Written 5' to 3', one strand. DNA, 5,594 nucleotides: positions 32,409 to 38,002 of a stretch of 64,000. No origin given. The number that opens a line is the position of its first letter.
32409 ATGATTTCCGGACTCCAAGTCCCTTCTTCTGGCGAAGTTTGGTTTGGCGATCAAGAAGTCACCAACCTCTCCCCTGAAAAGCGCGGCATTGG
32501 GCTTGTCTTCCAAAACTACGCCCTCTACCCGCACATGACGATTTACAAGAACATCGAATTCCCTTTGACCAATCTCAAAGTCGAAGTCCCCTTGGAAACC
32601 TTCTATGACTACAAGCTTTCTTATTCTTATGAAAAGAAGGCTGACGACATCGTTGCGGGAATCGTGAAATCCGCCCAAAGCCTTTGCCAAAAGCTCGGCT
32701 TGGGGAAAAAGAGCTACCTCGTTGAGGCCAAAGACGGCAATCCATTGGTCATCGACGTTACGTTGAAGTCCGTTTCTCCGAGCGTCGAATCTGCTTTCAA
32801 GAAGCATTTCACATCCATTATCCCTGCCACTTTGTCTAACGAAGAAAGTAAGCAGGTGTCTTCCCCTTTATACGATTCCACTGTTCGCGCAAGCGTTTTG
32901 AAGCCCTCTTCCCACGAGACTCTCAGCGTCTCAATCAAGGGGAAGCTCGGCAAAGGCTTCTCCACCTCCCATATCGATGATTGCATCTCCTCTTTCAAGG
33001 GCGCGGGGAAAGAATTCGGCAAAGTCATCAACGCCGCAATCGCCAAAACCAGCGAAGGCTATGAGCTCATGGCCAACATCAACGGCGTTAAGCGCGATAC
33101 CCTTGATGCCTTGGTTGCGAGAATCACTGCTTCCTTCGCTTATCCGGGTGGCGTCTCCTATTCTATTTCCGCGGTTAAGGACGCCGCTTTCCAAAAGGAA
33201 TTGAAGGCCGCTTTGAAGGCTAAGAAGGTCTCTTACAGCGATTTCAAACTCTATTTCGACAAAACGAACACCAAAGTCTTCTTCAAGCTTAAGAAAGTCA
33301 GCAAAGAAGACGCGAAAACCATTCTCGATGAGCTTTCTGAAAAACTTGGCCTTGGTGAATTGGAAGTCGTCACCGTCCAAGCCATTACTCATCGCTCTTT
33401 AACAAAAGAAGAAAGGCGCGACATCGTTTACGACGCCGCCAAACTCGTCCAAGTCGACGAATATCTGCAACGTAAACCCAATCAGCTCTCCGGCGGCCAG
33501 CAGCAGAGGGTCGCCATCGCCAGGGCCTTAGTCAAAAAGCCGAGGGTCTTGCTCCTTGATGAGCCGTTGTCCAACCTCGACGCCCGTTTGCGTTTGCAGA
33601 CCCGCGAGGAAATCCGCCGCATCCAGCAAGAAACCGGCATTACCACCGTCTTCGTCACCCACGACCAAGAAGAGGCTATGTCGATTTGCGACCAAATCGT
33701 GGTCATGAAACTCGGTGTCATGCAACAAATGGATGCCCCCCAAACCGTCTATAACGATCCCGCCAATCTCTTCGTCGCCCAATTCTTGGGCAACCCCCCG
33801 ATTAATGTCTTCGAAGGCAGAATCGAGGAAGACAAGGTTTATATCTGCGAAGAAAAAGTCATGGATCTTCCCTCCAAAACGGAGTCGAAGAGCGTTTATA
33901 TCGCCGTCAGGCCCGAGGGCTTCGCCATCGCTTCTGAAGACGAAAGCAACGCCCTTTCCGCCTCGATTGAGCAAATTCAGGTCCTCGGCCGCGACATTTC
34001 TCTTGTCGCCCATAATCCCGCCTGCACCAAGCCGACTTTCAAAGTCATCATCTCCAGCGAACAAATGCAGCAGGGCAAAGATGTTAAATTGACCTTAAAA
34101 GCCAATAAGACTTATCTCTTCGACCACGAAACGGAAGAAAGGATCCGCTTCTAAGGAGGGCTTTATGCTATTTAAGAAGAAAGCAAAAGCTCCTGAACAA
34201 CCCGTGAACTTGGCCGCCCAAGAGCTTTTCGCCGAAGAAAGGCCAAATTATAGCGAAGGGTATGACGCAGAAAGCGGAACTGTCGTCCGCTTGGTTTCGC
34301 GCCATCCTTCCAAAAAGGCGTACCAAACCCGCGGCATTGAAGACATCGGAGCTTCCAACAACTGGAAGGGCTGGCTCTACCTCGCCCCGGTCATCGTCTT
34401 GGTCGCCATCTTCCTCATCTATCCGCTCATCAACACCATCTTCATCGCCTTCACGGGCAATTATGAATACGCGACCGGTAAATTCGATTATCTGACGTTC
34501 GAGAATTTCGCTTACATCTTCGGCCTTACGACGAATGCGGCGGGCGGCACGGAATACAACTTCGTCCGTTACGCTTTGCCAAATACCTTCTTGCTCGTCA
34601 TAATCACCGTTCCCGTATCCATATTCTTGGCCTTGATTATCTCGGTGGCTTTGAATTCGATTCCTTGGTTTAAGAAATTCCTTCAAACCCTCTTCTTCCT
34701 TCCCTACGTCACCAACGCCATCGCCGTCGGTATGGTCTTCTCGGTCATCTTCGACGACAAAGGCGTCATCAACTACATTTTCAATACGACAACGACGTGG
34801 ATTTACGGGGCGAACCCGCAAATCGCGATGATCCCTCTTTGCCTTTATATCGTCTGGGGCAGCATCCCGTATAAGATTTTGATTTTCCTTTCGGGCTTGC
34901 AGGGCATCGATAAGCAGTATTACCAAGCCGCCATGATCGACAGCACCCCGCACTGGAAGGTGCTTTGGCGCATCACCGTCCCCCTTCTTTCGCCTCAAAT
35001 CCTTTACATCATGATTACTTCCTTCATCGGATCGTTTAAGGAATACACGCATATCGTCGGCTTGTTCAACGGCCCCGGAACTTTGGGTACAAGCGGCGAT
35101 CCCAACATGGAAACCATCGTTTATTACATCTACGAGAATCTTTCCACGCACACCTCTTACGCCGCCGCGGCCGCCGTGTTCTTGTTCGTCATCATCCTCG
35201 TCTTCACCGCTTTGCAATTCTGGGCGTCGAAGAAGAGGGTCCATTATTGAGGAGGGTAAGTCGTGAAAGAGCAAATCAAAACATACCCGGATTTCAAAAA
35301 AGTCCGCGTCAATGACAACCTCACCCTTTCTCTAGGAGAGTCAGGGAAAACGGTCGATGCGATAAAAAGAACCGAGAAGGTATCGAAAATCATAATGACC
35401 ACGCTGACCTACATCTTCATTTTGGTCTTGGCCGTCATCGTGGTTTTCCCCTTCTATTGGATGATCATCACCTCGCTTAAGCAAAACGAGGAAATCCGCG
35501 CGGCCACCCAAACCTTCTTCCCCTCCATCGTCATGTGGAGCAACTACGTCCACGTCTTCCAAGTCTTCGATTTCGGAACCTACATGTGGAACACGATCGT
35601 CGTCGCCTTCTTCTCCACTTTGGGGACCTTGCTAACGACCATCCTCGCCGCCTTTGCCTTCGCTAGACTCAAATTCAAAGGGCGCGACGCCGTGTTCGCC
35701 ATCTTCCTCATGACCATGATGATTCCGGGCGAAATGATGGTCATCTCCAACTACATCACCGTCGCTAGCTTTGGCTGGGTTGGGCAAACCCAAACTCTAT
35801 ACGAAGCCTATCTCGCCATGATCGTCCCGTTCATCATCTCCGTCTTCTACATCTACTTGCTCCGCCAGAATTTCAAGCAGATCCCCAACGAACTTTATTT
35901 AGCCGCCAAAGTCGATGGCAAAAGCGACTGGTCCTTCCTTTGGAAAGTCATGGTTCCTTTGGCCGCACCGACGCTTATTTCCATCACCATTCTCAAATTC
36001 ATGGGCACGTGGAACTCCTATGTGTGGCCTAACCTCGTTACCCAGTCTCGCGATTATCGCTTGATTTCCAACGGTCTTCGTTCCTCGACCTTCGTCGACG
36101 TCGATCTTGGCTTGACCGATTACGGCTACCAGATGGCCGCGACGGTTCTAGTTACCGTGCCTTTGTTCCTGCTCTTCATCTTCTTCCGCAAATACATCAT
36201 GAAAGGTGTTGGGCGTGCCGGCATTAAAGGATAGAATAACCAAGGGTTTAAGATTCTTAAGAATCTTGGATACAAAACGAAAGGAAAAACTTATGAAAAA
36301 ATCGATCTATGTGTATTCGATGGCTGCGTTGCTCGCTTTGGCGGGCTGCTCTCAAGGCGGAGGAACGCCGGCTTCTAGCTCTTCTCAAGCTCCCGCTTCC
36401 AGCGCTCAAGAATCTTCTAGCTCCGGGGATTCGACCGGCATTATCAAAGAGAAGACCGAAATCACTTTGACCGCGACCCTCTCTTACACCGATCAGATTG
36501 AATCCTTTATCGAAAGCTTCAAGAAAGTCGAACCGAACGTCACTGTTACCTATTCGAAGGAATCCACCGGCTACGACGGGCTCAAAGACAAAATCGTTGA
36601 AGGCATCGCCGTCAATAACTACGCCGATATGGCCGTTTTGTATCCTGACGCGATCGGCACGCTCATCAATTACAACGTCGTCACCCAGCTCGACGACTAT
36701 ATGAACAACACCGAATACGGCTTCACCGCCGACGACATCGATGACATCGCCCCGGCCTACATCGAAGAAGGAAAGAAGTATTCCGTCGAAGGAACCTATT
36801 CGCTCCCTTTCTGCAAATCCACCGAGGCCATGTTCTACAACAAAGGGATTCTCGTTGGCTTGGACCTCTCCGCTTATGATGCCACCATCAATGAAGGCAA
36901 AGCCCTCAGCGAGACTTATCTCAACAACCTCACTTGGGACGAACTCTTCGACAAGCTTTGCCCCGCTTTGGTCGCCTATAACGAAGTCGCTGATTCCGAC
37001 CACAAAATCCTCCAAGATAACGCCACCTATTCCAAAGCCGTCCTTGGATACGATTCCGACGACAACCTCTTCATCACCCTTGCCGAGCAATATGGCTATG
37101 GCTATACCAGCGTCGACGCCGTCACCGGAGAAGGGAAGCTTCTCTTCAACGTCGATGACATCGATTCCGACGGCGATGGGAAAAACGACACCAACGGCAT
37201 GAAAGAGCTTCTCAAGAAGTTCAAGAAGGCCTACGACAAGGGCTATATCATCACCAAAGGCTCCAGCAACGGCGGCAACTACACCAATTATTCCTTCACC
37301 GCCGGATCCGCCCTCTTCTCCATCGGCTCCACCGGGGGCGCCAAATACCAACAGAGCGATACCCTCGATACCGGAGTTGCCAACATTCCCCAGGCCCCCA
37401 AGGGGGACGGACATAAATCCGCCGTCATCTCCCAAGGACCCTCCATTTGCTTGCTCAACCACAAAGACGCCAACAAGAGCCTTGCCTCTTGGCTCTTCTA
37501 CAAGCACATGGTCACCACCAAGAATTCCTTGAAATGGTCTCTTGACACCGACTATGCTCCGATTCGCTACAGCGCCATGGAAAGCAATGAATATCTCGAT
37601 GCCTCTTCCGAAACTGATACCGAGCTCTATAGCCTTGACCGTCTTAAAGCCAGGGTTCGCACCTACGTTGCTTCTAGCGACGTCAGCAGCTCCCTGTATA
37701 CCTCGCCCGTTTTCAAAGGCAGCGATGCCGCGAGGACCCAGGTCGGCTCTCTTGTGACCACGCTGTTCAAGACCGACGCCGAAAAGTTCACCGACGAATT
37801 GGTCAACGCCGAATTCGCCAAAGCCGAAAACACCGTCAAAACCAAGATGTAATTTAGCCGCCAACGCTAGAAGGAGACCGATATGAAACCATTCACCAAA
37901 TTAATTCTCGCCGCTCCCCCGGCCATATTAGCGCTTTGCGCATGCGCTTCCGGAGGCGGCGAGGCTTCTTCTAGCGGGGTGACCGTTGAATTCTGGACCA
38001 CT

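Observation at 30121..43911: Nine-gene operon linking a Mollicutes-type ABC importer to a surface nuclease and an OB-repeat lipoprotein: candidate extracellular nucleic-acid capture, cleavage and uptake system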

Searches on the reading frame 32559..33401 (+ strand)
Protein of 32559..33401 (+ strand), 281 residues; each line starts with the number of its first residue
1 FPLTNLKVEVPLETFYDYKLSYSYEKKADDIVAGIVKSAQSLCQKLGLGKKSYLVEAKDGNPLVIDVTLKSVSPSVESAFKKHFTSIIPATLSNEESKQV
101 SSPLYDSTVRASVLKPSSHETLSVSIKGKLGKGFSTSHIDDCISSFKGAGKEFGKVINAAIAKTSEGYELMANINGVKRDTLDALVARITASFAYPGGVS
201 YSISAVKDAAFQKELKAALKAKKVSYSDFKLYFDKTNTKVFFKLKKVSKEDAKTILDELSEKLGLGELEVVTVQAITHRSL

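Call 85: search_solved_structures(query=window:32559-33401:+, max_evalue=10)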
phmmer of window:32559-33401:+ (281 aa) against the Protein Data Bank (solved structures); distinct sequences matched with E-value up to 10: 0.
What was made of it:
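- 32247..34154 (+): g2: ABC ATPase of the UgpC/MalK type with a C-terminal TOBE_2 domain. An insert of about 250 aa (roughly aa 131-379, nt 32637-33383) lies between the Q-loop and the LSGGQ signature. The insert has no PDB sequence match (call 85).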

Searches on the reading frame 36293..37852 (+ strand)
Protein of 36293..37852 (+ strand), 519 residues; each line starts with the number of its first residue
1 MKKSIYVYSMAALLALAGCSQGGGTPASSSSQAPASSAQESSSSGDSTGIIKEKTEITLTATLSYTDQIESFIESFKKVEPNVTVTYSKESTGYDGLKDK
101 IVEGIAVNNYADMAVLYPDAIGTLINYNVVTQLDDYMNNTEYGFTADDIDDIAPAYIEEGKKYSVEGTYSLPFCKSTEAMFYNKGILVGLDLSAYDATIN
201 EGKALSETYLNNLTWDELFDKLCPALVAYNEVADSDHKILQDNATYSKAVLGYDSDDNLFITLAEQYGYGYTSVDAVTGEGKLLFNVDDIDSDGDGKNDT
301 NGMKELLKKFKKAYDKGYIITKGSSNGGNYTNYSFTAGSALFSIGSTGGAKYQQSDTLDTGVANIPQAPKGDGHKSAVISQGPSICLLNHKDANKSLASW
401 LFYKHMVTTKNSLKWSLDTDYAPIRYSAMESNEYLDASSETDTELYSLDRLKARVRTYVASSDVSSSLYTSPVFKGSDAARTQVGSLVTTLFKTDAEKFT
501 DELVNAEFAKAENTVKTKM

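Call 3: search_protein_families(library=pfam, proteins=[window:36293-37852:+], max_evalue=0.01)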
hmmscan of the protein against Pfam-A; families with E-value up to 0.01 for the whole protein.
window:36293-37852:+ (519 aa): 2 families
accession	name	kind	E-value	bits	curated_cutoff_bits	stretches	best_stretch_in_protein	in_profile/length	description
PF13416.11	SBP_bac_8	-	5.3e-26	92.5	27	1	73-434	3-271/279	Bacterial extracellular solute-binding protein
PF24381.1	DUF7537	-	0.0041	17.1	31.7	1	7-77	4-72/258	Family of unknown function (DUF7537)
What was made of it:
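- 36293..37852 (+): g5: substrate-binding lipoprotein A (lipobox LAGC), CUT1 family, UgpB clade. SBP_bac_8 E 5e-26 (call 3).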

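Call 5: search_protein_families(library=ncbifam, proteins=[window:36293-37852:+], max_evalue=0.01)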
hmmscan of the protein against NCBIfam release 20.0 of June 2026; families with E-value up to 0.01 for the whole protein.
window:36293-37852:+ (519 aa): 3 families
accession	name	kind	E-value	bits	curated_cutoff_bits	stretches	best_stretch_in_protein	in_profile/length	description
NF058647.1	lipo_LytA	equivalog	0.00099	19.3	110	1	1-99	1-103/107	acidic lipoprotein LytA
NF008211.0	PRK10974.1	equivalog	0.003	16.2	411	1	306-430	238-357/439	sn-glycerol-3-phosphate ABC transporter substrate-binding protein UgpB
NF041193.1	lipo_SP0191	subfamily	0.0064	16.5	75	0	1-52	1-45/190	SP0191 family lipoprotein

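Call 6: search_solved_structures(query=window:36293-37852:+, max_evalue=0.01)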
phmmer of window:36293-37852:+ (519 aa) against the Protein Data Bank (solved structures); distinct sequences matched with E-value up to 0.01: 8.
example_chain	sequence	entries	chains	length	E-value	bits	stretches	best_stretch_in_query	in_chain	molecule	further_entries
9xf5_A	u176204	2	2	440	0.00021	23.5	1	12-196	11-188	ABC transporter substrate-binding protein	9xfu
7c0x_A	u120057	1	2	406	0.0028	19.8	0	328-439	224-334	Sugar ABC transporter, periplasmic sugar-binding protein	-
7c0f_A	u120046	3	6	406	0.0031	19.7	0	328-439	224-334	Sugar ABC transporter, periplasmic sugar-binding protein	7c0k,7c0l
7c0r_A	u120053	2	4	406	0.0031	19.6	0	328-439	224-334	Sugar ABC transporter, periplasmic sugar-binding protein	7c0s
7c0o_A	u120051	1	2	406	0.0031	19.6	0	328-439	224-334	Sugar ABC transporter, periplasmic sugar-binding protein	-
7c0t_A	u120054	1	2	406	0.0032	19.6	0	328-439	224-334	Sugar ABC transporter, periplasmic sugar-binding protein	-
7c0y_A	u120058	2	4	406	0.0038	19.4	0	328-439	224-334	Sugar ABC transporter, periplasmic sugar-binding protein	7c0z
7c0u_A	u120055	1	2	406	0.0076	18.4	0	328-439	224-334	Sugar ABC transporter, periplasmic sugar-binding protein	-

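Call 66: search_solved_structures(query=A6, max_evalue=0.001)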
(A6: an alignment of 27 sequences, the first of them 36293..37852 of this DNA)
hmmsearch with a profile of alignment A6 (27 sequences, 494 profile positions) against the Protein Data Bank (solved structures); distinct sequences matched with E-value up to 0.001: 43.
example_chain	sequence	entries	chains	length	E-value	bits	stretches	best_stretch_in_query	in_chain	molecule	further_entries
7c0x_A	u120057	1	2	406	4.2e-20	75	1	305-418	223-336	Sugar ABC transporter, periplasmic sugar-binding protein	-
7c0f_A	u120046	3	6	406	4.8e-20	74.8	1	305-418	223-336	Sugar ABC transporter, periplasmic sugar-binding protein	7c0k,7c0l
7c0t_A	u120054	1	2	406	1.1e-19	73.6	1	305-418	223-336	Sugar ABC transporter, periplasmic sugar-binding protein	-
7c0v_A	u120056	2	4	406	3.3e-19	72.1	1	309-418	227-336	Sugar ABC transporter, periplasmic sugar-binding protein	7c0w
7c0u_A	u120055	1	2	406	3.7e-19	71.9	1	305-418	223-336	Sugar ABC transporter, periplasmic sugar-binding protein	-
7c0r_A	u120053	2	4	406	3.9e-19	71.8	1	305-418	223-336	Sugar ABC transporter, periplasmic sugar-binding protein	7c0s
7c0o_A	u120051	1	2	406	4.1e-19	71.7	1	305-418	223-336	Sugar ABC transporter, periplasmic sugar-binding protein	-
7c0y_A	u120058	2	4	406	9.5e-19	70.5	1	305-418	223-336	Sugar ABC transporter, periplasmic sugar-binding protein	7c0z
7c14_A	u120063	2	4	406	1.2e-18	70.2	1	305-418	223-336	Sugar ABC transporter, periplasmic sugar-binding protein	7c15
4aq4_A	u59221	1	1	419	6.1e-18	67.9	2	272-408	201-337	SN-GLYCEROL-3-PHOSPHATE-BINDING PERIPLASMIC PROTEIN UGPB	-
7c16_A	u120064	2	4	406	6.4e-18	67.8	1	309-418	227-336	Sugar ABC transporter, periplasmic sugar-binding protein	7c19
6x84_A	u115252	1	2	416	8.3e-18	67.4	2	272-408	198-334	sn-glycerol-3-phosphate-binding periplasmic protein UgpB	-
4mfi_A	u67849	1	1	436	1.7e-17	66.4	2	311-428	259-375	Sn-glycerol-3-phosphate ABC transporter substrate-binding protein UspB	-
6r1b_B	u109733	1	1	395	2.3e-17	66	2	311-428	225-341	Putative Sn-glycerol-3-phosphate-binding lipoprotein UgpB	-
6r1b_A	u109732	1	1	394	2.4e-17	65.9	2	311-428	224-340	Putative Sn-glycerol-3-phosphate-binding lipoprotein UgpB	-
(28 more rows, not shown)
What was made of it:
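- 36293..37852 (+): The profile's best solved relatives are the Thermus 7c0x/7c0f protein (4e-20), then E. coli UgpB, M. tuberculosis UgpB and UspB (call 66).
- Weaker PDB matches include maltodextrin and arabino-oligosaccharide binders (call 66).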
